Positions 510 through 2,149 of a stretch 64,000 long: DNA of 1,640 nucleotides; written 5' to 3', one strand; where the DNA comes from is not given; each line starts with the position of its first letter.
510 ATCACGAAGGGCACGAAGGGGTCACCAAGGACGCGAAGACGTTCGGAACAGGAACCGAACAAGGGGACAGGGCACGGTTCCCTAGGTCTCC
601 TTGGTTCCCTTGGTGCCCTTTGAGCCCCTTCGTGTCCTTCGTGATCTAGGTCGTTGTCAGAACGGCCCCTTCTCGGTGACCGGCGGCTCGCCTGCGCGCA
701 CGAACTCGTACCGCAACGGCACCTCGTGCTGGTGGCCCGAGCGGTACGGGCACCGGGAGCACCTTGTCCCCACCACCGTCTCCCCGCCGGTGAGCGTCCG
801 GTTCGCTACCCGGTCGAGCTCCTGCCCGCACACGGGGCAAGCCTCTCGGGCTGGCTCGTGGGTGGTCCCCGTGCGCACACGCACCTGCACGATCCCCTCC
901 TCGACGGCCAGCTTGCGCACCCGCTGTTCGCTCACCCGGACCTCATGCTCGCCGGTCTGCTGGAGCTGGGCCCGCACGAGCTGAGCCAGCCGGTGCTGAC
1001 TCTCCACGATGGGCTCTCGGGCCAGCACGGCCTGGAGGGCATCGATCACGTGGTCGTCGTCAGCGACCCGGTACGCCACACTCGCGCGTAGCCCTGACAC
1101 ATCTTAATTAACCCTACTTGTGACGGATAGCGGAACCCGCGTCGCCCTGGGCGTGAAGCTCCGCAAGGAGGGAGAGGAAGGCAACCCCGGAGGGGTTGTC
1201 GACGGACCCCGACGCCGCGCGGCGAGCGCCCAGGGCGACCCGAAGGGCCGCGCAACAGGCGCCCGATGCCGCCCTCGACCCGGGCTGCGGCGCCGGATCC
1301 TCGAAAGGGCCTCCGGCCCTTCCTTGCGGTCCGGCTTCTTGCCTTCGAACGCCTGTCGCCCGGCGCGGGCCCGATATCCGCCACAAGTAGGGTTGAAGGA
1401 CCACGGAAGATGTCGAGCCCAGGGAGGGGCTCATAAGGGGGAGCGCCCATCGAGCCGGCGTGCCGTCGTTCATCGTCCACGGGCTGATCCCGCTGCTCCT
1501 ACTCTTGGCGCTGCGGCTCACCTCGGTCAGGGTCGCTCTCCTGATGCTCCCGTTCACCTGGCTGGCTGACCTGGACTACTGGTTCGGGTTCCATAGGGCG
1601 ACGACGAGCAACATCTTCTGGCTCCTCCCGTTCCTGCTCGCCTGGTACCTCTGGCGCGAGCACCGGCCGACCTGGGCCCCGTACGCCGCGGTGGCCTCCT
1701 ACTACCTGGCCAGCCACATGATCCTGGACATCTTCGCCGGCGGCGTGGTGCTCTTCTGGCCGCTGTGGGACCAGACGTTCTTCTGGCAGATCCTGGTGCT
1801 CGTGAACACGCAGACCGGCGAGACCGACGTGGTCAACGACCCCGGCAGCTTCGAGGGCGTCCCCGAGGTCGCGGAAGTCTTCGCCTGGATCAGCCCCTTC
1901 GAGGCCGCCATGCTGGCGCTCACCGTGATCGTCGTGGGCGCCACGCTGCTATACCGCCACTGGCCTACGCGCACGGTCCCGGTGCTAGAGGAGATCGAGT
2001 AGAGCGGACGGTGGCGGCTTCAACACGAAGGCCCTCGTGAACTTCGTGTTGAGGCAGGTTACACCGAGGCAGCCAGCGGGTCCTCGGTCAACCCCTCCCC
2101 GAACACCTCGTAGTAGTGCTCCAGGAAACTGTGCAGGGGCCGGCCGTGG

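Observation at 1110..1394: Orphan ~285-nt closed, pseudoknotted RNA-like element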

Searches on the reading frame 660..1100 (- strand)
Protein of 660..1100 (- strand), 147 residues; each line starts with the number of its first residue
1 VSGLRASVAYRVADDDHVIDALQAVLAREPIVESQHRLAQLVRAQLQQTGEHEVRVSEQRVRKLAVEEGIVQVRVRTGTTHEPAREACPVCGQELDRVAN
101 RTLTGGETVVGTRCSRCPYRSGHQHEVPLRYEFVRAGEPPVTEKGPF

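Call 36: find_encoding_contigs(protein=window:660-1100:-, flank=3000, max_places=10)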
Protein window:660-1100:- (147 aa): no gene with exactly this product is on record in the collection.

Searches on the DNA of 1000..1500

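Call 13: search_rna_families(source=window, start=1000, end=1500, threshold=evalue, max_evalue=10, show_alignments=2)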
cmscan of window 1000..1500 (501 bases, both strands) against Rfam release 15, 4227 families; matches with E-value up to 10: 1.
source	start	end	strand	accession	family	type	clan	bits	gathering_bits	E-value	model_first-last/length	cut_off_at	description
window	1366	1421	-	RF02097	mir-1662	Gene; miRNA;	-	24.6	85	0.014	1-66/66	no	mir-1662 microRNA precursor family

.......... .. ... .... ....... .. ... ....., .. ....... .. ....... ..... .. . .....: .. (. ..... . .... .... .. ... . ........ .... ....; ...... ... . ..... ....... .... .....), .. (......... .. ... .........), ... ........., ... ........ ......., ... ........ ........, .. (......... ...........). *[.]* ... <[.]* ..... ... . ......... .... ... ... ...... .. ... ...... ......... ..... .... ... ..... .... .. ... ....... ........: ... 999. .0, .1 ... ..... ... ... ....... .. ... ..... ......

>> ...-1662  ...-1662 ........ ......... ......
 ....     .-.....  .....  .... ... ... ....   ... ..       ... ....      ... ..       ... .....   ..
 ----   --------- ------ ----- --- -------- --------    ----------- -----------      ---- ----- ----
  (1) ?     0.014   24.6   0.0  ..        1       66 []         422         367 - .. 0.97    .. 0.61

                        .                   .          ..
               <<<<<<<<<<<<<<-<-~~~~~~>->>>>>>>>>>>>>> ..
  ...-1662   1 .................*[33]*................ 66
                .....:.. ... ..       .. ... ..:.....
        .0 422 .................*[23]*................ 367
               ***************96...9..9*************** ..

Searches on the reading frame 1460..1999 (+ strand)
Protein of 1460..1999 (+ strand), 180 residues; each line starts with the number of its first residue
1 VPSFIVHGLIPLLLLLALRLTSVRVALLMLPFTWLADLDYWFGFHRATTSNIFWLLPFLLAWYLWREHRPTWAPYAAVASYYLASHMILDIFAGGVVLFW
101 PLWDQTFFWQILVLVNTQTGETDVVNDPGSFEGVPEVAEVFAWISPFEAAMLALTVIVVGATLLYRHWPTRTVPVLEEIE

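Call 35: find_encoding_contigs(protein=window:1460-1999:+, flank=3000, max_places=10)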
Protein window:1460-1999:+ (180 aa): 2 contigs read that carry it; 2 places shown.
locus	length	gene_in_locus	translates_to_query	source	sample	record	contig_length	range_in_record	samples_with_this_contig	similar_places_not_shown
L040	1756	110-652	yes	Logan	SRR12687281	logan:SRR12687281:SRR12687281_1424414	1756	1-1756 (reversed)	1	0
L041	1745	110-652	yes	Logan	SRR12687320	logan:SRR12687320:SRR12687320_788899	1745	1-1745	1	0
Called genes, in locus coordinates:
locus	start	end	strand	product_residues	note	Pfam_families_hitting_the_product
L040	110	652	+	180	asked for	-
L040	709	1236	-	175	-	PF01870:Hjc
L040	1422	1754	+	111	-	?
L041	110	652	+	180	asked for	-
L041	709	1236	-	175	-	PF01870:Hjc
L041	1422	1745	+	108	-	?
